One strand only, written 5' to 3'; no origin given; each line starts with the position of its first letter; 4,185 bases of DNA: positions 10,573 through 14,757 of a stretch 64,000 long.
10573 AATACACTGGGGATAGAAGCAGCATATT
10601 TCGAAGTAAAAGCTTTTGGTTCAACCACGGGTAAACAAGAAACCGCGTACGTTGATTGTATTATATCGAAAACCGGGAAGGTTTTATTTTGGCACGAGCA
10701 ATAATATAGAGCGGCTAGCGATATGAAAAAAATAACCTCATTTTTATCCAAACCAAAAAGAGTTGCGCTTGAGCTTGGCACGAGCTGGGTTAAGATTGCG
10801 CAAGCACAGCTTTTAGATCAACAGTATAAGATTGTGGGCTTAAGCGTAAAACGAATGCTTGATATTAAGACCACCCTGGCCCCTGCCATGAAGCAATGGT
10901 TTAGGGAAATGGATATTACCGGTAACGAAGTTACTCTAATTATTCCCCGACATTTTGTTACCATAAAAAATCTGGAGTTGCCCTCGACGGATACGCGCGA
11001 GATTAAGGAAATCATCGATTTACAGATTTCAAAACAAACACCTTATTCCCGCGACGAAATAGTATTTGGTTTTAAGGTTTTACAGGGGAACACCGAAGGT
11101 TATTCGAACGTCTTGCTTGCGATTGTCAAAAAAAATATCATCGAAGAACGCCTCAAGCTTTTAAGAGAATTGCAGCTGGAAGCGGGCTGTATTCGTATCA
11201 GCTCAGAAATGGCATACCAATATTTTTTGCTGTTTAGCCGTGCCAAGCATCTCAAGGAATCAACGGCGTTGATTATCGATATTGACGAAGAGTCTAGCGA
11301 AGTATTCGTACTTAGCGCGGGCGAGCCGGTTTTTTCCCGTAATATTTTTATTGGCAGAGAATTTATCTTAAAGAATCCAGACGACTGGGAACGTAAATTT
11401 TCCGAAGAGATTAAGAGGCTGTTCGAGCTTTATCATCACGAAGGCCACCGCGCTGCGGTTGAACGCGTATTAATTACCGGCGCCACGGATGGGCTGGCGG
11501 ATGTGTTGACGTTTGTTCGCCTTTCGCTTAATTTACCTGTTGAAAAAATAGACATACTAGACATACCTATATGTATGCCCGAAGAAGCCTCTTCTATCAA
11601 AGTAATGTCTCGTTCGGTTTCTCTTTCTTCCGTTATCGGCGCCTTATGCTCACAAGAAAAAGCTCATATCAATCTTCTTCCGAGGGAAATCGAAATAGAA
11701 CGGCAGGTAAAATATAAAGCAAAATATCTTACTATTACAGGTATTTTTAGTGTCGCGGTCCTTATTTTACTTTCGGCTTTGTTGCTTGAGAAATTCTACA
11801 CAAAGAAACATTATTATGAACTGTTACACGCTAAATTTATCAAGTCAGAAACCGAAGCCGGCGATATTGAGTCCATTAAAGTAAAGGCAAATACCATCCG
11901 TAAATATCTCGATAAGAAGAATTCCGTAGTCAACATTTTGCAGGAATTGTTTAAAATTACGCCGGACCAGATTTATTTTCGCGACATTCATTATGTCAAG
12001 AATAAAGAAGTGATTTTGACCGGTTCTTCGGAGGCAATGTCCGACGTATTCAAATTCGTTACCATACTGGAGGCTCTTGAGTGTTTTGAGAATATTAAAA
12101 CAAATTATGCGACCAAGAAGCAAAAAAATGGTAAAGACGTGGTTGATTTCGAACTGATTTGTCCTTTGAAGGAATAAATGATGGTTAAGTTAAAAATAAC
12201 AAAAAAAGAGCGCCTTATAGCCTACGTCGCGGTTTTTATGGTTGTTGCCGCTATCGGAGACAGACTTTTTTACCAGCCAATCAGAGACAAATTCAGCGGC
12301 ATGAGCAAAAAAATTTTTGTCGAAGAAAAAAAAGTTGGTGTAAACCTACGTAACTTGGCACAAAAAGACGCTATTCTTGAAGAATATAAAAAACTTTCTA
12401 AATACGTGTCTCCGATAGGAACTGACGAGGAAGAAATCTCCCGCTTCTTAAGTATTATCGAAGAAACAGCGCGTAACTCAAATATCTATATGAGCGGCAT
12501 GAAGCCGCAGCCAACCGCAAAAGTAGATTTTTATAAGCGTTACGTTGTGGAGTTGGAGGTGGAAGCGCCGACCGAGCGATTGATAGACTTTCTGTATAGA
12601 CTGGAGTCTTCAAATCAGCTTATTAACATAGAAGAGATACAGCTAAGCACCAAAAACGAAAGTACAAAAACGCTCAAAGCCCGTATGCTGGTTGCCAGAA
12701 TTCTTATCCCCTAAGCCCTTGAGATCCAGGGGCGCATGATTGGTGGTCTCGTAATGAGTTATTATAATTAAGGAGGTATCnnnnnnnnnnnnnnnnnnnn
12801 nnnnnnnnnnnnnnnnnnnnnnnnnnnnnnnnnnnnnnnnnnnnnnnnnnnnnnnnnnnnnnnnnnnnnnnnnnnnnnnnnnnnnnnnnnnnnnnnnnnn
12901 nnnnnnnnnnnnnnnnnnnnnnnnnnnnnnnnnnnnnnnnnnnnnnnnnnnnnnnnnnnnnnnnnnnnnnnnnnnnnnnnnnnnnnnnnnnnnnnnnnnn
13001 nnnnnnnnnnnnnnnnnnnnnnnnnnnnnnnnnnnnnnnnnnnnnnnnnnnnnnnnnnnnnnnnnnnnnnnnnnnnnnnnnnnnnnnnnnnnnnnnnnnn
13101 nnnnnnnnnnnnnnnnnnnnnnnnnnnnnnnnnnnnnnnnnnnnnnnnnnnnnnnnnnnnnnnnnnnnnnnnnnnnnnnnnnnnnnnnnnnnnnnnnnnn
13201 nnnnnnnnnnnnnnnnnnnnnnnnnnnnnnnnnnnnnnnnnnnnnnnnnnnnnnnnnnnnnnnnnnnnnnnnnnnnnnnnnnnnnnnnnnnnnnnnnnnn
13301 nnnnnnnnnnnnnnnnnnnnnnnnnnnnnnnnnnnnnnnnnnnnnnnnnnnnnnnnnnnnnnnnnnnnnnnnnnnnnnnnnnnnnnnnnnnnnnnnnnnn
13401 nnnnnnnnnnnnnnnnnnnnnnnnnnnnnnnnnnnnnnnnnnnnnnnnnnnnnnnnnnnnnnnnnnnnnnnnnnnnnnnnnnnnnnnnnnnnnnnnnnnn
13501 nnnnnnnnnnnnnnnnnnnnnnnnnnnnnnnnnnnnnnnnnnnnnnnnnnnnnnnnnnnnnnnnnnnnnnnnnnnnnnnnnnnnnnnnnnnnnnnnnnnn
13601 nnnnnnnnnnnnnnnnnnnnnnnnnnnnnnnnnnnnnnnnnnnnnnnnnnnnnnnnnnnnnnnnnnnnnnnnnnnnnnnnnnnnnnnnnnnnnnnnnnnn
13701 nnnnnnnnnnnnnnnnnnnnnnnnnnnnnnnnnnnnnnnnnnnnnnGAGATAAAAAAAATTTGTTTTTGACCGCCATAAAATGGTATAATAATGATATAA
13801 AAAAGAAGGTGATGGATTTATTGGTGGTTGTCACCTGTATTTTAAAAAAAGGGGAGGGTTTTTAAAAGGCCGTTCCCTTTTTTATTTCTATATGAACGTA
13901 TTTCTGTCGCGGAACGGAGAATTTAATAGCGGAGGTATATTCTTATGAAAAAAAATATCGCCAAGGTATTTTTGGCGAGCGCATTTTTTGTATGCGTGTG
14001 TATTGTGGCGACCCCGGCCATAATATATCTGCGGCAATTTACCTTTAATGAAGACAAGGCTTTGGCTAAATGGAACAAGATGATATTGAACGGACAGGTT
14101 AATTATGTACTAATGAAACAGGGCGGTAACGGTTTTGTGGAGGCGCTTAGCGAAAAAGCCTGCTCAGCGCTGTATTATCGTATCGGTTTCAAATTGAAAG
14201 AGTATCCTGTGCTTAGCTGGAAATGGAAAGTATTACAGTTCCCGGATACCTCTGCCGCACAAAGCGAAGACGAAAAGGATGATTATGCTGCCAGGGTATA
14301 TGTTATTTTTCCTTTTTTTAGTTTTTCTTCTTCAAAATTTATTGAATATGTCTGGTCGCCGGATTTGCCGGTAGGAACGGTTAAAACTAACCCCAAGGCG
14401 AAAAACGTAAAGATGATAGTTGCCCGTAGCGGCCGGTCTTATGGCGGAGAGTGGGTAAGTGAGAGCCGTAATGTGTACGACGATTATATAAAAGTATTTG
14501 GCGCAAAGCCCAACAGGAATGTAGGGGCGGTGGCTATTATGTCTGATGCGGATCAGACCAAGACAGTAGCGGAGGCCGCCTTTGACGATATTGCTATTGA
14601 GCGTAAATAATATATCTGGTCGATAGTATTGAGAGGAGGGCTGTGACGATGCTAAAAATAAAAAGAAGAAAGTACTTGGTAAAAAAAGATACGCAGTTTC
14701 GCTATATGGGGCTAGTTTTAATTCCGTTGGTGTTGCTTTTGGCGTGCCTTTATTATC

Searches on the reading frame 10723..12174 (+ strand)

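Call 58: search_protein_families(library=pfam, proteins=[window:10723-12174:+], max_evalue=0.000001)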
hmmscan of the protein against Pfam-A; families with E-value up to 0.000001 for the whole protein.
window:10723-12174:+ (484 aa): 2 families
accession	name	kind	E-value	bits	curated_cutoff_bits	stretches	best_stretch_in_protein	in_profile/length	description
PF11104.14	PilM_2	-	3.4e-13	49.7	27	1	49-211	44-211/340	Type IV pilus assembly protein PilM;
PF05137.18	PilN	-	7.1e-09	36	22.8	1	405-480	2-76/78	Fimbrial assembly protein (PilN)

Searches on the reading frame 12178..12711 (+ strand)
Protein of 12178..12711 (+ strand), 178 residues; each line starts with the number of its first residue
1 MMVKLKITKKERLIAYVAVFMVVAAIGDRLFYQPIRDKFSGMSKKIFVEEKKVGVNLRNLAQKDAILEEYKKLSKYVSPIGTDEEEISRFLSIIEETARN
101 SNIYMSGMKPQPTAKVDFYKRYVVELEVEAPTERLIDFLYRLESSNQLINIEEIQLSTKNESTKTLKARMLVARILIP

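Call 59: search_protein_families(library=pfam, proteins=[window:12178-12711:+], max_evalue=0.000001)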
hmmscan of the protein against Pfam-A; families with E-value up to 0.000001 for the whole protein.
window:12178-12711:+ (178 aa): 1 family
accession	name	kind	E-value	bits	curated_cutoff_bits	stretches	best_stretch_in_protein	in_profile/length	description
PF04350.18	PilO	-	1.4e-07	32.2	22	1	46-172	14-138/145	Pilus assembly protein, PilO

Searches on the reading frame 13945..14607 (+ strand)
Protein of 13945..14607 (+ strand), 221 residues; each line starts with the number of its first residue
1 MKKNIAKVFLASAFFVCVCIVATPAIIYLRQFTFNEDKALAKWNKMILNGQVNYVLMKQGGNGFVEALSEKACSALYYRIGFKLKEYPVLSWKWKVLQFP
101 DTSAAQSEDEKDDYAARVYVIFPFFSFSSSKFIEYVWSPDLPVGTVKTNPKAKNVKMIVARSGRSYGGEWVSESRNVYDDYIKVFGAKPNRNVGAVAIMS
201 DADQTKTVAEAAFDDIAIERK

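Call 59: search_protein_families(library=pfam, proteins=[window:13945-14607:+], max_evalue=0.000001)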
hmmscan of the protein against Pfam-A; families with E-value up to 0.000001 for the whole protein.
window:13945-14607:+ (221 aa): 1 family
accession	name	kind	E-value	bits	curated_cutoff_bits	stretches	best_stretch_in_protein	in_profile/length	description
PF11249.13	DUF3047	-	1.1e-44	152.7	27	1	42-216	2-197/198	Protein of unknown function (DUF3047)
